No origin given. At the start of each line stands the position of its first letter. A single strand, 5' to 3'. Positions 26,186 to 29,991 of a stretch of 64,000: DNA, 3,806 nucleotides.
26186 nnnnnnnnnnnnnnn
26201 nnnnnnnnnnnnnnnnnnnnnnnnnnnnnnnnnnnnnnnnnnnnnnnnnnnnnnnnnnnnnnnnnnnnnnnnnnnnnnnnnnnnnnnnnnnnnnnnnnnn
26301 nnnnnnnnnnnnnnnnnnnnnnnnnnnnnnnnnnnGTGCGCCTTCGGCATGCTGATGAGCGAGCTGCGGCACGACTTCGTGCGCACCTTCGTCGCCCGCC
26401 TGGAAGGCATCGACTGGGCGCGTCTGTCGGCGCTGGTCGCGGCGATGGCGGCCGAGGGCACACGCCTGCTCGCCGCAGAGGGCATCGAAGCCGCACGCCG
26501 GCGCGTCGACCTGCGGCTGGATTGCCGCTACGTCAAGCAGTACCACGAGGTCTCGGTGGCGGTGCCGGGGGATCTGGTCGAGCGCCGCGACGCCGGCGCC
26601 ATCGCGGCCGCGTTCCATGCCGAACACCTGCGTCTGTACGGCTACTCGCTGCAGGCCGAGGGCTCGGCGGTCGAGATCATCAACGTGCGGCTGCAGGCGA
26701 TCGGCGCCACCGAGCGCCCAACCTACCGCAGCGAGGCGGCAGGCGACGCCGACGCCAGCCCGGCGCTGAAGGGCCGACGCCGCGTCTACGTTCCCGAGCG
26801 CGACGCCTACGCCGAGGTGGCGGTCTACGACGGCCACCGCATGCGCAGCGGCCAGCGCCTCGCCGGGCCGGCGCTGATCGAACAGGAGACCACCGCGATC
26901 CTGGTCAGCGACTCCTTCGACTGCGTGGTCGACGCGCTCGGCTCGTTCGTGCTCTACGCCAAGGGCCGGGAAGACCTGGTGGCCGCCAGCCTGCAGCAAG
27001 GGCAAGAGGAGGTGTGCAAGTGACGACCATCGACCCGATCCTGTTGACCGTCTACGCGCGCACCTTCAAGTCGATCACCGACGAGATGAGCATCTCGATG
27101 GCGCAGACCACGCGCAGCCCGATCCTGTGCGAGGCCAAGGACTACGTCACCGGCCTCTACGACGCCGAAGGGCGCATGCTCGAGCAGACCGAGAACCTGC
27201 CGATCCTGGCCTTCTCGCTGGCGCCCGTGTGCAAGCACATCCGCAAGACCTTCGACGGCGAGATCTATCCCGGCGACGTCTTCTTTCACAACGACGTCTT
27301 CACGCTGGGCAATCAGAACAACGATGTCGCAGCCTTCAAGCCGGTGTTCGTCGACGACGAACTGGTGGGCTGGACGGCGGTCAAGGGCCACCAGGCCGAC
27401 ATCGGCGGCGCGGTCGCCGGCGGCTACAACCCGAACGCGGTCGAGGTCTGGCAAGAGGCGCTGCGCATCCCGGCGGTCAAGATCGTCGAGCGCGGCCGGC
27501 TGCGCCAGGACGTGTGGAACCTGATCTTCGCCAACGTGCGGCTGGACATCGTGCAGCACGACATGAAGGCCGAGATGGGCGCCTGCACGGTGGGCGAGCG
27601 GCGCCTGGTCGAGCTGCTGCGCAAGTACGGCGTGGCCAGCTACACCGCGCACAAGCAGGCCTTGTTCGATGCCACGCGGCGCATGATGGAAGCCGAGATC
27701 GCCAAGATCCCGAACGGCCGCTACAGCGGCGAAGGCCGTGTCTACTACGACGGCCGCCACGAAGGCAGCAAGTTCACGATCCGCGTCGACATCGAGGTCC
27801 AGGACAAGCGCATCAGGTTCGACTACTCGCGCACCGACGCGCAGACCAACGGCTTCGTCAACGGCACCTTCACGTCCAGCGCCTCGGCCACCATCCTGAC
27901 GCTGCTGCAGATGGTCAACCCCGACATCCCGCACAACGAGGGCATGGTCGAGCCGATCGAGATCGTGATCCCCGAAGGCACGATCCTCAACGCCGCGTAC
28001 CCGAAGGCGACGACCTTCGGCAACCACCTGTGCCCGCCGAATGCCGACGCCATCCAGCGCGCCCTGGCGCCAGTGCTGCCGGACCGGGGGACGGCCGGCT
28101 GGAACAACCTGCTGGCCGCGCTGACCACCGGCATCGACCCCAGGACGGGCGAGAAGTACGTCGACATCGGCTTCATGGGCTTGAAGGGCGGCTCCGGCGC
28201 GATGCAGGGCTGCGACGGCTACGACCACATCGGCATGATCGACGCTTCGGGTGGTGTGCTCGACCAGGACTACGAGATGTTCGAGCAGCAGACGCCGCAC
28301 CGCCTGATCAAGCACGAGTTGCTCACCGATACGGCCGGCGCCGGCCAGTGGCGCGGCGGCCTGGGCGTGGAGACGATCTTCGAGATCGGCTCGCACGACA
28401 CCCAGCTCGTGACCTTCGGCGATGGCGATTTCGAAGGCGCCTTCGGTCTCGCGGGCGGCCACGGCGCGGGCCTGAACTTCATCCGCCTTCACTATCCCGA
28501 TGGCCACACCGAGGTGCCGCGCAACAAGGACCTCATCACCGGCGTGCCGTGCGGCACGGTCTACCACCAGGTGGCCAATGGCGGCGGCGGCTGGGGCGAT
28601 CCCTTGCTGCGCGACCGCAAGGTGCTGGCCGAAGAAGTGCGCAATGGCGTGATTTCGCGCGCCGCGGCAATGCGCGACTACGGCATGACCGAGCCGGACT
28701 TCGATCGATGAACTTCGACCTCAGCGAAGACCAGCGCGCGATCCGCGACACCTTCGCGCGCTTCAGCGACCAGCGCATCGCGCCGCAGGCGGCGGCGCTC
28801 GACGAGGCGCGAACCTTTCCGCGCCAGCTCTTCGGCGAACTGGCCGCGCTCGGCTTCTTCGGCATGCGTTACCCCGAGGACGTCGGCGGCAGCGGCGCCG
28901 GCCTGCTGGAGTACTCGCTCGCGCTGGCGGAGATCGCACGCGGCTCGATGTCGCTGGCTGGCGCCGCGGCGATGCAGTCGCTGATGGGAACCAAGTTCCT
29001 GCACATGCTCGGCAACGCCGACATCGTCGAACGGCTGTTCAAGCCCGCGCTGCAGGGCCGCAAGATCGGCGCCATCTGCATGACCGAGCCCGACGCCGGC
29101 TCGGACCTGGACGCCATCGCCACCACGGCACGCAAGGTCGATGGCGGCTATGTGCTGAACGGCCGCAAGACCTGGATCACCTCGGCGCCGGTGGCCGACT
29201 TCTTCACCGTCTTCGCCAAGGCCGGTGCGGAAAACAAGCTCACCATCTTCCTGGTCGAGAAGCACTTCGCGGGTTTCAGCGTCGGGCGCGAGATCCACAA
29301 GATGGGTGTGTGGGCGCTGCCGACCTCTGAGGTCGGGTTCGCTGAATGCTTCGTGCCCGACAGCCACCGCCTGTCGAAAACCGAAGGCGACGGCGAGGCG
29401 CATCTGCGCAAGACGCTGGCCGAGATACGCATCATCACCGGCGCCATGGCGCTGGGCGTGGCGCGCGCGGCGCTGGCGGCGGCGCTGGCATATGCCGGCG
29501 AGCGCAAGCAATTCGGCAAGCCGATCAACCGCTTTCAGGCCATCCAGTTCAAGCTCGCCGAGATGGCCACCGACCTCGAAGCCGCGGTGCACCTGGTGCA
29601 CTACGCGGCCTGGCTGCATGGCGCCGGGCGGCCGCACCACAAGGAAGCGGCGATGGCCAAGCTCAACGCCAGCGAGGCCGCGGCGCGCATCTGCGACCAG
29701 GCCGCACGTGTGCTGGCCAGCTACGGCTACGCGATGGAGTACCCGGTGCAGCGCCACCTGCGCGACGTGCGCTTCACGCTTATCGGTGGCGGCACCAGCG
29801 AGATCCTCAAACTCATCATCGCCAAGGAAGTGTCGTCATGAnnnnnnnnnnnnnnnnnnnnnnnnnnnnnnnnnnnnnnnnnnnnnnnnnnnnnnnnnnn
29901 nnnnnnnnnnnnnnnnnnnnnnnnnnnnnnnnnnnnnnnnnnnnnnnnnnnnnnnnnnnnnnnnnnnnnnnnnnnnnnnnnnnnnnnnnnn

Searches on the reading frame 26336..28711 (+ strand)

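Call 9: search_protein_families(library=pfam, proteins=[window:26336-28711:+])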
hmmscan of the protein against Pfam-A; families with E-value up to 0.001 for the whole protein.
window:26336-28711:+ (791 aa): 1 family
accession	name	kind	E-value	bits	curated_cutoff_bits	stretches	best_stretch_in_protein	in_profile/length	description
PF02538.19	Hydantoinase_B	-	6.2e-137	457.6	26.8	1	233-756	1-519/519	Hydantoinase B/oxoprolinase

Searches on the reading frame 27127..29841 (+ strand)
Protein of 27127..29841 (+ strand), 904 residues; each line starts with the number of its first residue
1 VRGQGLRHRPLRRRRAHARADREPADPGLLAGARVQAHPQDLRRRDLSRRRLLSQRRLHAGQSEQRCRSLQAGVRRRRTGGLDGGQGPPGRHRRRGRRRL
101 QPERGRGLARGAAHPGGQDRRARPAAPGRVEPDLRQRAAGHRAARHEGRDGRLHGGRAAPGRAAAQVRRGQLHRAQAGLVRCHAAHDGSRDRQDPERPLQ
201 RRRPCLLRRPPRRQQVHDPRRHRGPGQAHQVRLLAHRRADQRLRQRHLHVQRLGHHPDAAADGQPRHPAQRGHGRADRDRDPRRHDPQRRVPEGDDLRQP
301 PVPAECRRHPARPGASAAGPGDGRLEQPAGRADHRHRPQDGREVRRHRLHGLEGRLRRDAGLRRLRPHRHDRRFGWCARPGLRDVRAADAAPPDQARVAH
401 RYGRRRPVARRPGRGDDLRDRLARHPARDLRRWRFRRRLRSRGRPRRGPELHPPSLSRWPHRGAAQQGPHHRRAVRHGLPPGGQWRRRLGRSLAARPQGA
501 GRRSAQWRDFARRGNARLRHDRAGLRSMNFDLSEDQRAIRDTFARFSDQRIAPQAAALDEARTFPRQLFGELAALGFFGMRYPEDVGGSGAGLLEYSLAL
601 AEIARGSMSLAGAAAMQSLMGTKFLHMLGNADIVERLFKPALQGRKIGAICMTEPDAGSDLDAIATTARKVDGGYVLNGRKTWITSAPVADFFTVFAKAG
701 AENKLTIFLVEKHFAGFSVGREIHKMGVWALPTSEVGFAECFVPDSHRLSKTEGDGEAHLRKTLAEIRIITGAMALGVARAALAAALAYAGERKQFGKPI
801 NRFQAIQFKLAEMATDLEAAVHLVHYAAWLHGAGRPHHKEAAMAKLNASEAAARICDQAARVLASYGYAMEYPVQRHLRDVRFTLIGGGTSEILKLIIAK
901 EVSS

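Call 9: search_protein_families(library=pfam, proteins=[window:27127-29841:+])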
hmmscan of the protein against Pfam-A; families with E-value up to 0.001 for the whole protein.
window:27127-29841:+ (904 aa): 4 families
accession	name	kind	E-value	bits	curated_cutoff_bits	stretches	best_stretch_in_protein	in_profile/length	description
PF00441.29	Acyl-CoA_dh_1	-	5.5e-42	143.9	22.4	1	755-902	2-149/150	Acyl-CoA dehydrogenase, C-terminal domain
PF02771.21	Acyl-CoA_dh_N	-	3e-25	89.2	22.9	1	533-644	1-112/113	Acyl-CoA dehydrogenase, N-terminal domain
PF02770.24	Acyl-CoA_dh_M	-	1.1e-24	86.8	33.3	1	649-740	1-96/97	Acyl-CoA dehydrogenase, middle domain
PF08028.16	Acyl-CoA_dh_2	-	3.6e-21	76.3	22.7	1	770-883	2-125/134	Acyl-CoA dehydrogenase, C-terminal domain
